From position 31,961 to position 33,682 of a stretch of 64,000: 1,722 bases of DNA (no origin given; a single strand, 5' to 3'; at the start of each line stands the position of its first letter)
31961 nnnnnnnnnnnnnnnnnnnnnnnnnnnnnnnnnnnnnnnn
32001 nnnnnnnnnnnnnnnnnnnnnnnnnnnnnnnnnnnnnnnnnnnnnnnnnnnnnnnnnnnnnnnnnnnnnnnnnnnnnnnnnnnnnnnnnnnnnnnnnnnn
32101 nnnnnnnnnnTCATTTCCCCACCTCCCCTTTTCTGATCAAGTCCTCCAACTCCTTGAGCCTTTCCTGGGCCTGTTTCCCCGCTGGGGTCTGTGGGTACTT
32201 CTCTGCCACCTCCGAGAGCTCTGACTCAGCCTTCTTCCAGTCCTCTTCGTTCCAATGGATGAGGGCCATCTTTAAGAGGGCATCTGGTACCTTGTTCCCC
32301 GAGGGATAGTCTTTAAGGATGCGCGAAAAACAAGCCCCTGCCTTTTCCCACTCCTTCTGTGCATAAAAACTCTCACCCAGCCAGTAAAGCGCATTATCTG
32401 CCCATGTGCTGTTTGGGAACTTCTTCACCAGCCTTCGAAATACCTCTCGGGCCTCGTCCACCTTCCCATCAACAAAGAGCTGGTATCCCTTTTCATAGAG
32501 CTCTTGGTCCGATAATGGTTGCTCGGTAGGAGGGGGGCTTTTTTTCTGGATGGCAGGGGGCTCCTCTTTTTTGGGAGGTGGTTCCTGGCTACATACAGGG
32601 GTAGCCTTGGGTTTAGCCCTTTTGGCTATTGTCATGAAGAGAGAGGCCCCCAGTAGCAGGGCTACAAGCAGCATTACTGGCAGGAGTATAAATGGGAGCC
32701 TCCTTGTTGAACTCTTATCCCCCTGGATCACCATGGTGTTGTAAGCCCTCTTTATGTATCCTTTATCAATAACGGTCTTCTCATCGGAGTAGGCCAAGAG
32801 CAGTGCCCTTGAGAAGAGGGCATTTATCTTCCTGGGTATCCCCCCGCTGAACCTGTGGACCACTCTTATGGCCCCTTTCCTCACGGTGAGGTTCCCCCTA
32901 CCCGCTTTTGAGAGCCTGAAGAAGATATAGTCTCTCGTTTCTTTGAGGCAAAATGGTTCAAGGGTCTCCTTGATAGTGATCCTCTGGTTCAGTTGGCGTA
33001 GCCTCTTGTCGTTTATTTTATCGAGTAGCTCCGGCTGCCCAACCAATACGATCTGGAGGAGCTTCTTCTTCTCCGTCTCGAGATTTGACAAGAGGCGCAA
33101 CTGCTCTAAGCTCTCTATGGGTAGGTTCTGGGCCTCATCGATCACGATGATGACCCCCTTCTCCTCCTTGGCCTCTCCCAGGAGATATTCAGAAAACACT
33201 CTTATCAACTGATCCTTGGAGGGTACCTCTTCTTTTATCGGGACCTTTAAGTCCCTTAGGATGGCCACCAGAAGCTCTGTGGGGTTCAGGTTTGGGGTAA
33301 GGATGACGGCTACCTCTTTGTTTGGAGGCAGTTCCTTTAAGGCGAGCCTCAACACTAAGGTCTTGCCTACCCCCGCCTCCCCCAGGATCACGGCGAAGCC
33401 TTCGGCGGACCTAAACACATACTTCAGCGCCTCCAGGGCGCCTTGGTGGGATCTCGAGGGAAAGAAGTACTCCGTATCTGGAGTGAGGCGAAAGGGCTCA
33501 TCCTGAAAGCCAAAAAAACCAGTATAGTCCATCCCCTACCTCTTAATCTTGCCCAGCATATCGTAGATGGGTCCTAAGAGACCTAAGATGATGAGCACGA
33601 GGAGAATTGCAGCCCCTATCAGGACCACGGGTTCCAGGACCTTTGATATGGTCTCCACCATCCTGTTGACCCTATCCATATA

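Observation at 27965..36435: Compact MSHA-like type IV filament locus with its own two-component system and no peptidase, secretin or alignment genes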

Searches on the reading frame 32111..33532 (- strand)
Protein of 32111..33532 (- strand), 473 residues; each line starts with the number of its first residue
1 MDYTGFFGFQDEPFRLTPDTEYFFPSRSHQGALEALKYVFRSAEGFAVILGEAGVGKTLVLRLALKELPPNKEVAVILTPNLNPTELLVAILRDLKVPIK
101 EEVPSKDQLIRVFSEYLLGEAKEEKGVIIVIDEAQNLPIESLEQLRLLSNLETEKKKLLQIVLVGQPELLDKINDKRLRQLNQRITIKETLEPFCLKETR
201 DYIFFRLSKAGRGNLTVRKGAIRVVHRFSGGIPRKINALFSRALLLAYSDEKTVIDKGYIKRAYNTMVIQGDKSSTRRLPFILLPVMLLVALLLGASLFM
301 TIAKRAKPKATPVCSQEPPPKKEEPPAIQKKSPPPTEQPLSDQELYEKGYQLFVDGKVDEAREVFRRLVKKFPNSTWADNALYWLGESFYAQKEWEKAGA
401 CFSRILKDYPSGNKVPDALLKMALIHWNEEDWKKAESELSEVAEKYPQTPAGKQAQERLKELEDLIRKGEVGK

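Call 3: search_protein_families(library=pfam, proteins=[window:32111-33532:-], max_evalue=0.01)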
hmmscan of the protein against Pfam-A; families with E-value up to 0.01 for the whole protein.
window:32111-33532:- (473 aa): 21 families
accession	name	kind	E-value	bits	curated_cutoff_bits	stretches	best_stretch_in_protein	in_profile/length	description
PF13401.12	AAA_22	-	2.6e-25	89.7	27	1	43-172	4-129/130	AAA domain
PF13174.12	TPR_6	-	2e-20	72.4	26.3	3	381-411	2-32/33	Tetratricopeptide repeat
PF13428.12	TPR_14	-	4.9e-13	48.8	23.5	1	344-379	3-38/44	Tetratricopeptide repeat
PF07719.23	TPR_2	-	7.6e-13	47.9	27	1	381-410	3-32/34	Tetratricopeptide repeat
PF13191.12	AAA_16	-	2.3e-11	44.9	32.6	1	33-159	12-165/167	AAA ATPase domain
PF13525.12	YfiO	-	3.2e-10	40.5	25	1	341-467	4-141/203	Outer membrane lipoprotein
PF13432.12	TPR_16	-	9.2e-10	39.2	32.7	1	347-412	2-64/65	Tetratricopeptide repeat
PF14559.12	TPR_19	-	1.7e-09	38.3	25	1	355-410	4-56/68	Tetratricopeptide repeat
PF09848.15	SLFN-g3_helicase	-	1e-06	28.7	24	1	47-139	4-93/354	Schlafen group 3, DNA/RNA helicase domain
PF00515.34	TPR_1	-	1.6e-05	25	27.8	0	381-407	3-29/34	Tetratricopeptide repeat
PF13245.12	AAA_19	-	2.3e-05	25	25.1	1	43-166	10-125/134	AAA domain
PF13604.12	AAA_30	-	7e-05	23.1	27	1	34-175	8-133/191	AAA domain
PF25062.1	ARM_TT21_N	-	0.00012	22.4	40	1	342-448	100-200/222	Tetratricopeptide repeat protein 21 N-terminal ARM repeat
PF13424.12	TPR_12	-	0.00083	19.9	30.1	0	380-443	4-72/77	Tetratricopeptide repeat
PF12895.13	ANAPC3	-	0.00089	19.9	27.2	0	341-402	22-79/82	Anaphase-promoting complex, cyclosome, subunit 3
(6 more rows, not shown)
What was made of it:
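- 32111..33532 (-): mshM-like ExeA-family AAA+ (aa 1-260), one TM helix (about aa 281-303), Pro-rich linker, periplasmic CpoB/YbgF-type TPR domain (aa 340-470). AAA_22 89.7 bits plus TPR hits (call 3).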

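Call 4: search_protein_families(library=ncbifam, proteins=[window:32111-33532:-], max_evalue=0.01)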
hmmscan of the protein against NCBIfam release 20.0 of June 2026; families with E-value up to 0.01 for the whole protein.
window:32111-33532:- (473 aa): 12 families
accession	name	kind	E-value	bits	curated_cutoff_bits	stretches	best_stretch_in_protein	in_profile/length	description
TIGR03015.1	pepcterm_ATPase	hypoth_equivalog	1.4e-69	234.5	324.5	1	3-260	2-259/269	XrtA/PEP-CTERM system-associated ATPase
TIGR02795.1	tol_pal_ybgF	equivalog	1.8e-30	106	90.1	1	342-459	2-119/119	tol-pal system protein YbgF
NF008068.0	PRK10803.1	equivalog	4.8e-21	75.9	383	1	346-460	146-261/263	cell division protein CpoB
TIGR03302.1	OM_YfiO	subfamily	9.2e-17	61.3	81.4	1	335-468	26-167/239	outer membrane protein assembly factor BamD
TIGR02552.1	LcrH_SycD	equivalog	2.6e-08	33.7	104.8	1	343-463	19-133/136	SycD/LcrH family type III secretion system chaperone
NF052312.1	T9SS_PorW_SprE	equivalog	2.4e-07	29.8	250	1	390-457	648-715/716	type IX secretion system periplasmic lipoprotein PorW/SprE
NF053852.1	vesicle_Bd0635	exception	4.3e-07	29.8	250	1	383-462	142-221/223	CpoB-like predatory vesicle lipoprotein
TIGR02917.1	PEP_TPR_lipo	equivalog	6e-06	24.4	312.2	1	352-451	271-364/899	XrtA/PEP-CTERM system TPR-repeat protein PrsT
NF047371.1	FlcA_CTERM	equivalog_domain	1.4e-05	23.8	300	1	338-447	118-221/646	periplasmic flagellar collar protein FlcA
TIGR02928.1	TIGR02928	subfamily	8.8e-05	21.5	181.3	1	48-265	44-273/366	orc1/cdc6 family replication initiation protein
TIGR02768.1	TraA_Ti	equivalog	0.0052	15.1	590.45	0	34-64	366-395/751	Ti-type conjugative transfer relaxase TraA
NF033920.0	C39_PA2778_fam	equivalog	0.0071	15.8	150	0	348-441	162-249/255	PA2778 family cysteine peptidase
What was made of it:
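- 32111..33532 (-): TIGR02795 tol_pal_ybgF scores 106 bits against a cut-off of 90.1 (call 4).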

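Call 6: find_encoding_contigs(protein=window:32111-33532:-, flank=10000, max_places=6)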
Protein window:32111-33532:- (473 aa): 2 contigs read that carry it; 1 place shown.
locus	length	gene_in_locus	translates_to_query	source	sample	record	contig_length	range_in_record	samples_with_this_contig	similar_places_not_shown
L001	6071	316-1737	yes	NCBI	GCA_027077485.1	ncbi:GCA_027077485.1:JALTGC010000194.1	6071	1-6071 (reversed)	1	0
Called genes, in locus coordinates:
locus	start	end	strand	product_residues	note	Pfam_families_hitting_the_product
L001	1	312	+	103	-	?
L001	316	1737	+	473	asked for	PF13191:AAA_16, PF14559:TPR_19 (faint), PF09848:SLFN-g3_helicase (weak), PF13245:AAA_19 (faint), PF13401:AAA_22, PF13525:YfiO, PF13432:TPR_16 (weak), PF13174:TPR_6 (weak), +3 more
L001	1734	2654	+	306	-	PF07963:N_methyl (weak)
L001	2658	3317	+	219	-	PF00072:Response_reg, PF02954:HTH_8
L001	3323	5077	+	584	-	PF02518:HATPase_c, PF14501:HATPase_c_5 (weak)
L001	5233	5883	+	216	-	PF07963:N_methyl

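Call 9: find_homologous_proteins(query=window:32111-33532:-, max_evalue=1e-10)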
Query window:32111-33532:- (473 aa): 4811 proteins with E <= 1e-10 among 8000 candidates; the best 120 are listed.
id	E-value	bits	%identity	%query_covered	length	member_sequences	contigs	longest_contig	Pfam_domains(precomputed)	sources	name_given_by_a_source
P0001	0.0e+0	1048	100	100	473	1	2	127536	PF14559.13,PF13525.13,PF00515.35,PF13245.13,PF13432.13,PF13401.13,PF13428.13,PF09848.16,PF07719.24,PF13174.13,PF13191.13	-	-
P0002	9.8e-255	864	82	99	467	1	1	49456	PF14559.13,PF13525.13,PF13604.13,PF13245.13,PF13432.13,PF13401.13,PF13428.13,PF09848.16,PF07719.24,PF13174.13,PF13191.13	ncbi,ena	-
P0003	6.4e-149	515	51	98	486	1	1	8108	PF13525.13,PF13604.13,PF13401.13,PF13428.13,PF13191.13,PF14559.13,PF13371.13,PF00515.35,PF12895.14,PF13424.13,PF13432.13,PF09848.16,PF13181.13,PF07719.24,PF13174.13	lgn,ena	-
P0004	3.6e-143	496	52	98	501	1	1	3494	PF13525.13,PF13604.13,PF13245.13,PF13401.13,PF13428.13,PF13191.13,PF13371.13,PF00515.35,PF12895.14,PF13432.13,PF09848.16,PF13181.13,PF07719.24,PF13174.13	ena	-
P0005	8.1e-97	343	39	98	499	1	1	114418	PF13173.13,PF13525.13,PF13604.13,PF13245.13,PF00004.36,PF13401.13,PF13428.13,PF13191.13,PF14559.13,PF13432.13,PF09848.16,PF05621.18,PF07719.24,PF20720.4,PF13174.13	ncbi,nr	ncbi:MAG: tol-pal system protein YbgF [Nitrospirae bacterium]|nr:tol-pal system protein YbgF [Nitros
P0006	7.2e-96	340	38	98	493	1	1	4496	PF13525.13,PF13604.13,PF13245.13,PF00004.36,PF13401.13,PF13428.13,PF13191.13,PF14559.13,PF13371.13,PF13432.13,PF07719.24,PF20720.4,PF13174.13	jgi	jgi:general secretion pathway protein A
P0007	2.4e-94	335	37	98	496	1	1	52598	PF13173.13,PF13525.13,PF13604.13,PF13245.13,PF00004.36,PF13401.13,PF13428.13,PF13191.13,PF14559.13,PF24883.3,PF13432.13,PF09848.16,PF05621.18,PF07719.24,PF20720.4,PF13174.13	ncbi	-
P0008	5.6e-93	331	39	98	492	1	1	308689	PF13525.13,PF13604.13,PF13245.13,PF00004.36,PF13401.13,PF13428.13,PF13191.13,PF14559.13,PF12895.14,PF13432.13,PF13181.13,PF07719.24,PF20720.4,PF13174.13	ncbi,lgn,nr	ncbi:MAG: tol-pal system protein YbgF [Thermodesulfovibrionia bacterium]|nr:tol-pal system protein Y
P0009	9.9e-93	330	38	98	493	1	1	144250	PF13173.13,PF13525.13,PF13604.13,PF13245.13,PF00004.36,PF13401.13,PF13428.13,PF13191.13,PF14559.13,PF12895.14,PF13432.13,PF13181.13,PF05621.18,PF07719.24,PF20720.4,PF13174.13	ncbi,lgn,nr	ncbi:MAG: tol-pal system protein YbgF [Nitrospirae bacterium]|nr:tol-pal system protein YbgF [Nitros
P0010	6.2e-92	327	37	98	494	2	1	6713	PF14559.13,PF13525.13,PF13245.13,PF13432.13,PF00004.36,PF13401.13,PF13428.13,PF07719.24,PF20720.4,PF13174.13,PF13191.13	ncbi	-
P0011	5.4e-90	321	38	98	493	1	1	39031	PF13173.13,PF13525.13,PF13604.13,PF13245.13,PF00004.36,PF13401.13,PF13428.13,PF13191.13,PF14559.13,PF12895.14,PF13432.13,PF09848.16,PF05621.18,PF07719.24,PF20720.4,PF13174.13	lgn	-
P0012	6.0e-81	291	55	55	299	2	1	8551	PF13401.13,PF09848.16,PF13191.13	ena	-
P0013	1.2e-79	287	45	70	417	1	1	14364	PF13245.13,PF13401.13,PF09848.16,PF07728.21,PF13191.13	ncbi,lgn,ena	-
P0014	1.2e-79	287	47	60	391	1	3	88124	PF13604.13,PF13245.13,PF13401.13,PF09848.16,PF07728.21,PF08239.18,PF13191.13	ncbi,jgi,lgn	-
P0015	3.4e-79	285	54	56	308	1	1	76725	PF13604.13,PF13245.13,PF13401.13,PF09848.16,PF13191.13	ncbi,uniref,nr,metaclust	ncbi:ExeA family protein [Thermodesulfatator autotrophicus]|uniref:AAA+ ATPase domain-containing pro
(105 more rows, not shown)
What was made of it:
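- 32111..33532 (-): The full-length architecture is rare: 11 of the 120 listed hits (call 9).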

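Call 10: find_encoding_contigs(protein=P0002, flank=10000, max_places=2)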
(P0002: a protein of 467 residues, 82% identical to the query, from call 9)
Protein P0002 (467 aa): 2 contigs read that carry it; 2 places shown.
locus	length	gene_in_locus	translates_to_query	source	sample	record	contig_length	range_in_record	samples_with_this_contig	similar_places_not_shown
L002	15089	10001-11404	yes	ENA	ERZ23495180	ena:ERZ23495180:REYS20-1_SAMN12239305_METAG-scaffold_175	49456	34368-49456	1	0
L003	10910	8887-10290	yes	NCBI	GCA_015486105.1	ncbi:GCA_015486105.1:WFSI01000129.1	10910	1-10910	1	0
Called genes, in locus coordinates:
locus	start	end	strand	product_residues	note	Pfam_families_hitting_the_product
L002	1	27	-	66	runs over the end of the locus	-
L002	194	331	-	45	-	-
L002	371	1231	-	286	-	PF00491:Arginase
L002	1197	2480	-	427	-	PF01595:CNNM, PF00571:CBS, PF03471:CorC_HlyC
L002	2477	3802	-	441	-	PF02386:TrkH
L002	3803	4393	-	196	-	PF22811:Zn_ribbon_NrdR, PF03477:ATP-cone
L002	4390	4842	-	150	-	PF00383:dCMP_cyt_deam_1, PF14437:MafB19-deam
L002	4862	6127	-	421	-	PF00464:SHMT, PF00155:Aminotran_1_2, PF01212:Beta_elim_lyase (weak)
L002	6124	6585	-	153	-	PF02502:LacAB_rpiB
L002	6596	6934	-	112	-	PF00543:P-II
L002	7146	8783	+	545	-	PF05157:MshEN, PF00437:T2SSE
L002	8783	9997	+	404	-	PF00482:T2SSF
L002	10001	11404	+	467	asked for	PF13191:AAA_16, PF13604:AAA_30 (faint), PF14559:TPR_19 (faint), PF09848:SLFN-g3_helicase (weak), PF13401:AAA_22, PF13432:TPR_16, PF13525:YfiO, PF13174:TPR_6 (weak), +3 more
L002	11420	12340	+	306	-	PF07963:N_methyl (weak)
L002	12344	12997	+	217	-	PF00072:Response_reg, PF02954:HTH_8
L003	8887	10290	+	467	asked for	PF13191:AAA_16, PF13604:AAA_30 (faint), PF14559:TPR_19 (faint), PF09848:SLFN-g3_helicase (weak), PF13401:AAA_22, PF13432:TPR_16, PF13525:YfiO, PF13174:TPR_6 (weak), +3 more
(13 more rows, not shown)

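Call 11: find_encoding_contigs(protein=P0008, flank=10000, max_places=2)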
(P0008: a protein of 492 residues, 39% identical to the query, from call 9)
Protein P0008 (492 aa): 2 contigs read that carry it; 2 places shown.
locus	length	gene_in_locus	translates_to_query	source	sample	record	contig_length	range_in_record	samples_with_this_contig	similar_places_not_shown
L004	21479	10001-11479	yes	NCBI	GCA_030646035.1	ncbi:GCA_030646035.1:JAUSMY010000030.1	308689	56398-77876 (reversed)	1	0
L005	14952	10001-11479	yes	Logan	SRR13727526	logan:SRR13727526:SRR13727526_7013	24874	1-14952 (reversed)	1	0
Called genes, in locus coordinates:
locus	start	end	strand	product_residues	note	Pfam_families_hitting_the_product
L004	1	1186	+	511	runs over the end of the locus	PF13231:PMT_2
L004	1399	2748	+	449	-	-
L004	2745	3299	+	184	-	-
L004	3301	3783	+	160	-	-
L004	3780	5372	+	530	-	PF00263:Secretin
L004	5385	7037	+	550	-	PF05157:MshEN, PF00437:T2SSE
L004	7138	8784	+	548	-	PF05157:MshEN, PF00437:T2SSE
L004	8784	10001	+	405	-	PF28597:T2SSF_N, PF00482:T2SSF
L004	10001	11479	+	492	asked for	PF07719:TPR_2 (faint), PF13191:AAA_16, PF13604:AAA_30 (weak), PF20720:nSTAND3 (weak), PF00004:AAA (weak), PF13401:AAA_22, PF13525:YfiO, PF13432:TPR_16 (weak), +6 more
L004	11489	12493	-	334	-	PF14559:TPR_19 (faint), PF13174:TPR_6 (faint), PF13176:TPR_7 (faint), PF13181:TPR_8 (faint), PF13424:TPR_12 (faint), PF13428:TPR_14 (faint), PF00515:TPR_1 (weak), PF07719:TPR_2 (weak), +1 more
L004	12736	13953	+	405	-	PF01264:Chorismate_synt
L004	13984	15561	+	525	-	PF01202:SKI, PF13238:AAA_18 (weak), PF00465:Fe-ADH (weak), PF13685:Fe-ADH_2, PF01761:DHQ_synthase, PF24621:DHQS_C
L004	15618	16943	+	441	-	PF02274:ADI, PF19420:DDAH_eukar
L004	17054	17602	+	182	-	-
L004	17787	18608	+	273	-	PF14023:Bestrophin-like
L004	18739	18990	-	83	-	PF13560:HTH_31 (weak), PF12844:HTH_19 (weak), PF01381:HTH_3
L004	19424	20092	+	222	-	PF06452:CBM9_1 (faint), PF16011:CBM9_2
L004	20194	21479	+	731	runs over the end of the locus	-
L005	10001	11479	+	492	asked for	PF07719:TPR_2 (faint), PF13191:AAA_16, PF13604:AAA_30 (weak), PF20720:nSTAND3 (weak), PF00004:AAA (weak), PF13401:AAA_22, PF13525:YfiO, PF13432:TPR_16 (weak), +6 more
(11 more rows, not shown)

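Call 12: find_encoding_contigs(protein=P0003, flank=10000, max_places=2)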
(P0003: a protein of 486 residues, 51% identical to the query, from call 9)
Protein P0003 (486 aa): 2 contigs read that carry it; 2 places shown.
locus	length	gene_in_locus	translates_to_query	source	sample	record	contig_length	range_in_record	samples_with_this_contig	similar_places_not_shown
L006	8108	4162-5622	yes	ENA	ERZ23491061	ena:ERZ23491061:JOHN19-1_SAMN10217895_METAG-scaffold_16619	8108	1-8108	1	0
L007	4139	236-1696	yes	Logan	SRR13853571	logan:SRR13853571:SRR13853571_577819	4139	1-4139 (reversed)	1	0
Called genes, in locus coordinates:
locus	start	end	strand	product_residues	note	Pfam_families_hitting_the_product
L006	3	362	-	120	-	?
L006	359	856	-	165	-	PF02502:LacAB_rpiB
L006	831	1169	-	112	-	PF00543:P-II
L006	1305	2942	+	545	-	PF05157:MshEN, PF00437:T2SSE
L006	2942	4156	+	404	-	PF00482:T2SSF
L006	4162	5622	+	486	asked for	PF13191:AAA_16, PF13604:AAA_30 (weak), PF09848:SLFN-g3_helicase (weak), PF13401:AAA_22, PF13525:YfiO, PF13432:TPR_16, PF00515:TPR_1 (weak), PF13174:TPR_6, +7 more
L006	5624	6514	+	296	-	PF07963:N_methyl (weak)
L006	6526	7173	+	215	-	PF00072:Response_reg, PF02954:HTH_8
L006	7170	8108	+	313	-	?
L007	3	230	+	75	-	?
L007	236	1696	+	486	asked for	PF13191:AAA_16, PF13604:AAA_30 (weak), PF09848:SLFN-g3_helicase (weak), PF13401:AAA_22, PF13525:YfiO, PF13432:TPR_16, PF00515:TPR_1 (weak), PF13174:TPR_6, +7 more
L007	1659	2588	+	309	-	PF07963:N_methyl (weak)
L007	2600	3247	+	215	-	PF00072:Response_reg, PF02954:HTH_8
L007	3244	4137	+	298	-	?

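Call 26: search_protein_families(library=pfam, proteins=[L004:1399-2748:+, L004:2745-3299:+, L004:3301-3783:+, L004:3780-5372:+, L004:11489-12493:-], max_evalue=0.1)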
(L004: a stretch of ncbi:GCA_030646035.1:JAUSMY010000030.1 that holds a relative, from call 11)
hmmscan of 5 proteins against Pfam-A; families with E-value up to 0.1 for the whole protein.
L004:1399-2748:+ (449 aa): 1 family
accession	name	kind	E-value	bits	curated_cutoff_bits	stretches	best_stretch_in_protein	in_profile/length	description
PF24359.1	DUF7515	-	0.027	15.1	27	0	31-59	42-70/85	Domain of unknown function (DUF7515)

L004:2745-3299:+ (184 aa): 3 families
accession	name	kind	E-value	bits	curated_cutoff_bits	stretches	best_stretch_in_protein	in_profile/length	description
PF20456.3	DUF6709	-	0.028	13.8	27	1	5-82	2-73/339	Family of unknown function (DUF6709)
PF08678.16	Rsbr_N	-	0.043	14.4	27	1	52-111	9-66/130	Rsbr N terminal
PF17111.11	PigL_N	-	0.095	12.5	27.2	0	24-73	10-58/209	Pigment biosynthesis cluster protein PigL N-terminal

L004:3301-3783:+ (160 aa): 2 families
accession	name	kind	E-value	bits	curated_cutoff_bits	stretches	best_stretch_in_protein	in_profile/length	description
PF16537.11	T2SSB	-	0.0036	17.4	28.4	1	106-137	19-51/60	Type II secretion system protein B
PF13702.11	Lysozyme_like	-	0.096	12.7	25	0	69-106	2-39/165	Lysozyme-like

L004:3780-5372:+ (530 aa): 2 families
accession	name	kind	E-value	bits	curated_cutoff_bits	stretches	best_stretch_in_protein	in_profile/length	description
PF00263.26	Secretin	-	3.3e-37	128.1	27.5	1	344-525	1-167/169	Bacterial type II and III secretion system protein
PF07660.19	STN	-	0.0027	17.9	28.4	0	124-158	16-50/52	Secretin and TonB N terminus short domain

L004:11489-12493:- (334 aa): 18 families
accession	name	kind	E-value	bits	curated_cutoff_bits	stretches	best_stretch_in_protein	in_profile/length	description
PF07719.23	TPR_2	-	2.6e-15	55.7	27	1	258-286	4-32/34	Tetratricopeptide repeat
PF00515.34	TPR_1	-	2.9e-13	49.4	27.8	1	257-286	3-32/34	Tetratricopeptide repeat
PF14559.12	TPR_19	-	1.3e-11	45.1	25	2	270-317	6-53/68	Tetratricopeptide repeat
PF13181.12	TPR_8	-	2e-10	40.4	25.7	1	257-287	3-33/34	Tetratricopeptide repeat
PF13431.12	TPR_17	-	2.1e-09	37.4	24.4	1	277-308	1-32/34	Tetratricopeptide repeat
PF13176.12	TPR_7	-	4.6e-08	33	27.9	1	257-290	1-34/36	Tetratricopeptide repeat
PF13174.12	TPR_6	-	4.6e-07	30.5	26.3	1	290-317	1-28/33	Tetratricopeptide repeat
PF13428.12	TPR_14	-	6.2e-07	29.9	23.5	0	262-292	8-38/44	Tetratricopeptide repeat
PF13424.12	TPR_12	-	2.8e-06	27.9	30.1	1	227-284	9-74/77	Tetratricopeptide repeat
PF13432.12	TPR_16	-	3.1e-05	24.8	32.7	1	261-318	3-60/65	Tetratricopeptide repeat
PF13374.12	TPR_10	-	0.00016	22.1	27.5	1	257-283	4-30/42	Tetratricopeptide repeat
PF24575.1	TPR_Slam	-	0.00017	22.4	35.2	0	253-308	45-100/104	Surface lipoprotein assembly modifier, N-terminal TPR repeats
PF23914.1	TPR_CcmH_CycH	-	0.00034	20.9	42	1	228-318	57-150/158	Cytochrome c-type biogenesis protein H TPR domain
PF25064.1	ARM_TT21_5th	-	0.00044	21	27.8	1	200-282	14-99/117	TT21 fifth ARM repeats domain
PF13414.12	TPR_11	-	0.00079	19.5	26.8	0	271-302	10-41/42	TPR repeat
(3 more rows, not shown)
